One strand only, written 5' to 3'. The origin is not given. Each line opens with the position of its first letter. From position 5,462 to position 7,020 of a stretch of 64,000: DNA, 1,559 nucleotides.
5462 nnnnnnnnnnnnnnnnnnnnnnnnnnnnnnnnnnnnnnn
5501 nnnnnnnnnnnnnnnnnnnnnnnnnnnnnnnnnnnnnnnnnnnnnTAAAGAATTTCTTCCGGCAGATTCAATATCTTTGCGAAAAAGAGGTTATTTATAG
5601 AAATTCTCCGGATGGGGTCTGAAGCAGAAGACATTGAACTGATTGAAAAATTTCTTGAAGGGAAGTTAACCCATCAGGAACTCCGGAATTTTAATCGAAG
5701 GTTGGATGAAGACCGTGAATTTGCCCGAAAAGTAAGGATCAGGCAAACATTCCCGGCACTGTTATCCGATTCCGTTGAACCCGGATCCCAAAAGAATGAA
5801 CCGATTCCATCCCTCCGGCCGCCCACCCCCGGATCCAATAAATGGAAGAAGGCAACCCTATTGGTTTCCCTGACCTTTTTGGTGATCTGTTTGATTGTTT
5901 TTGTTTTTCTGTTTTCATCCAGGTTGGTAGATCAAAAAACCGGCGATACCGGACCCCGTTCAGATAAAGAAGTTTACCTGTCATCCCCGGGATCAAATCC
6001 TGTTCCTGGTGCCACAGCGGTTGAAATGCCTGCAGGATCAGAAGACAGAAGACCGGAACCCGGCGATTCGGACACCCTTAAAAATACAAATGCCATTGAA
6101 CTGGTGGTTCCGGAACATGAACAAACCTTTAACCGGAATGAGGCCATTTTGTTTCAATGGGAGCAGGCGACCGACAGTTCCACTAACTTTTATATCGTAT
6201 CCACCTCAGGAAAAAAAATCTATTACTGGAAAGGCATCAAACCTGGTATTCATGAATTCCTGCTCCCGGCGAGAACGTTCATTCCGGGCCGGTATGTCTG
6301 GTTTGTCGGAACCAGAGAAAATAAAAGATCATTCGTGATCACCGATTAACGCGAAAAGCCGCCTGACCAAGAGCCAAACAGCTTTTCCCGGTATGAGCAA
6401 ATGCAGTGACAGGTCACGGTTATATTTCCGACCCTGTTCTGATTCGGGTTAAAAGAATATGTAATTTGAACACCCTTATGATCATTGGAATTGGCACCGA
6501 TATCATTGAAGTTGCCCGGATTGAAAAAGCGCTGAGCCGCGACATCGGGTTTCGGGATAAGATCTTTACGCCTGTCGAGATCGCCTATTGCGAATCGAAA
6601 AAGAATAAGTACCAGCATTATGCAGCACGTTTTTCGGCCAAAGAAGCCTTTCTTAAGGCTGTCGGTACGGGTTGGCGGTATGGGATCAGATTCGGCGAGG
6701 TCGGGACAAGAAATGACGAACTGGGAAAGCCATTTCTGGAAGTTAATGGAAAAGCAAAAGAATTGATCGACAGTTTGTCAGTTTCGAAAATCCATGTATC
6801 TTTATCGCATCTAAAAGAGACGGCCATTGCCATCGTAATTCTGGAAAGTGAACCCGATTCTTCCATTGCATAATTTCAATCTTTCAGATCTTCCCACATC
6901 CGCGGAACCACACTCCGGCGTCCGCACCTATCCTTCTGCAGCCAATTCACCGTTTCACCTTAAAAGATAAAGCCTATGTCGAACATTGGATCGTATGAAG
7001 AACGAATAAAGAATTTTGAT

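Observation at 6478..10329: acpS / AcsA-like ligase / DltC-like carrier protein / second Kbl-like alpha-oxoamine synthase: a carrier-protein-dependent aminoketone pathway with unknown product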

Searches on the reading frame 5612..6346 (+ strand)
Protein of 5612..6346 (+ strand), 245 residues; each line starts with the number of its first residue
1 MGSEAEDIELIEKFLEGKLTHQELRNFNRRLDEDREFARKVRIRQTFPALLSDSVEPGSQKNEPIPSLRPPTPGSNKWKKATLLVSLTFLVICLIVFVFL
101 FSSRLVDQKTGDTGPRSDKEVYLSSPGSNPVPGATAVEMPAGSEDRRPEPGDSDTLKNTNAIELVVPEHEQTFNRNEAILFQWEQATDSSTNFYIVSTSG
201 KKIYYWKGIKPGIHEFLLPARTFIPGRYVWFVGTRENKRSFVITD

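Call 3: search_protein_families(library=pfam, proteins=[window:5612-6346:+])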
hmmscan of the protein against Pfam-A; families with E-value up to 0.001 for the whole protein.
window:5612-6346:+ (245 aa): 0 families

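Call 4: search_protein_families(library=ncbifam, proteins=[window:5612-6346:+])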
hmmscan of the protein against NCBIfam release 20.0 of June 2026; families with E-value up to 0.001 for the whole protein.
window:5612-6346:+ (245 aa): 0 families

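Call 73: search_protein_families(library=pfam, proteins=[window:5612-6346:+], max_evalue=0.1)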
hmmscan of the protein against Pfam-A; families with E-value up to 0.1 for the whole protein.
window:5612-6346:+ (245 aa): 1 family
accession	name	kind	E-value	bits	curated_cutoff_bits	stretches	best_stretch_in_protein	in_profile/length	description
PF05568.16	ASFV_J13L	-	0.068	13.4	23.6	0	79-104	30-55/189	African swine fever virus J13L protein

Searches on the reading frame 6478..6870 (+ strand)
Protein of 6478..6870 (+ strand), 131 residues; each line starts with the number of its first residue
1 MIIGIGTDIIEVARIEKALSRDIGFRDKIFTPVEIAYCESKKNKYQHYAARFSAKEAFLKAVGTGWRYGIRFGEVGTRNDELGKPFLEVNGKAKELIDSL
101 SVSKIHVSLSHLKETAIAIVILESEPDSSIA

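Call 3: search_protein_families(library=pfam, proteins=[window:6478-6870:+])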
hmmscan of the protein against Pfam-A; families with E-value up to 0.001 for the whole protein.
window:6478-6870:+ (131 aa): 1 family
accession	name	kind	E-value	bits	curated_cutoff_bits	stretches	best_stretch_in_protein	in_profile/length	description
PF01648.25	ACPS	-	1.9e-17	63.7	25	1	4-115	1-106/111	4'-phosphopantetheinyl transferase superfamily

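Call 4: search_protein_families(library=ncbifam, proteins=[window:6478-6870:+])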
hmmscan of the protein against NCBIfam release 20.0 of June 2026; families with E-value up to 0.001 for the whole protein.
window:6478-6870:+ (131 aa): 12 families
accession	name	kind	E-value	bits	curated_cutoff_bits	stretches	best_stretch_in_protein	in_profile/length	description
NF011250.0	PRK14656.1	equivalog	3.2e-40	137.1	175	1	1-124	1-125/126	holo-[acyl-carrier-protein] synthase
NF011254.0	PRK14660.1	equivalog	5.4e-37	126.6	195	1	1-123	1-124/125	holo-[acyl-carrier-protein] synthase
NF011251.0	PRK14657.1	equivalog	8.6e-32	109.8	165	1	1-124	1-123/123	holo-[acyl-carrier-protein] synthase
TIGR00516.1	acpS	equivalog_domain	9.7e-30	103.4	59.8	1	1-124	1-122/125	holo-ACP synthase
NF000832.0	PRK00070.3-2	equivalog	9.4e-29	100.1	107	1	1-124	1-116/116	holo-ACP synthase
TIGR00556.1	pantethn_trn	domain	9.5e-27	93.6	45.35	1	2-124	2-127/128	phosphopantetheine--protein transferase domain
NF011253.0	PRK14659.1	equivalog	2.7e-24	86.1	156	1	1-124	1-121/123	holo-[acyl-carrier-protein] synthase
NF011256.0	PRK14662.1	equivalog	6.8e-22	78.1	150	1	1-125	1-120/123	4'-phosphopantetheinyl transferase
NF011257.0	PRK14663.1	equivalog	1.2e-20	73.8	186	1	4-126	2-121/123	holo-[acyl-carrier-protein] synthase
NF000831.0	PRK00070.3-1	equivalog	2.7e-18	66.1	124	1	2-124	3-129/130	holo-ACP synthase AcpS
NF011255.0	PRK14661.1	equivalog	4e-13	49.6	209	1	1-124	1-109/169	holo-[acyl-carrier-protein] synthase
NF000835.0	PRK00070.4-1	equivalog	4.4e-07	30.2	128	1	1-64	1-67/115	holo-ACP synthase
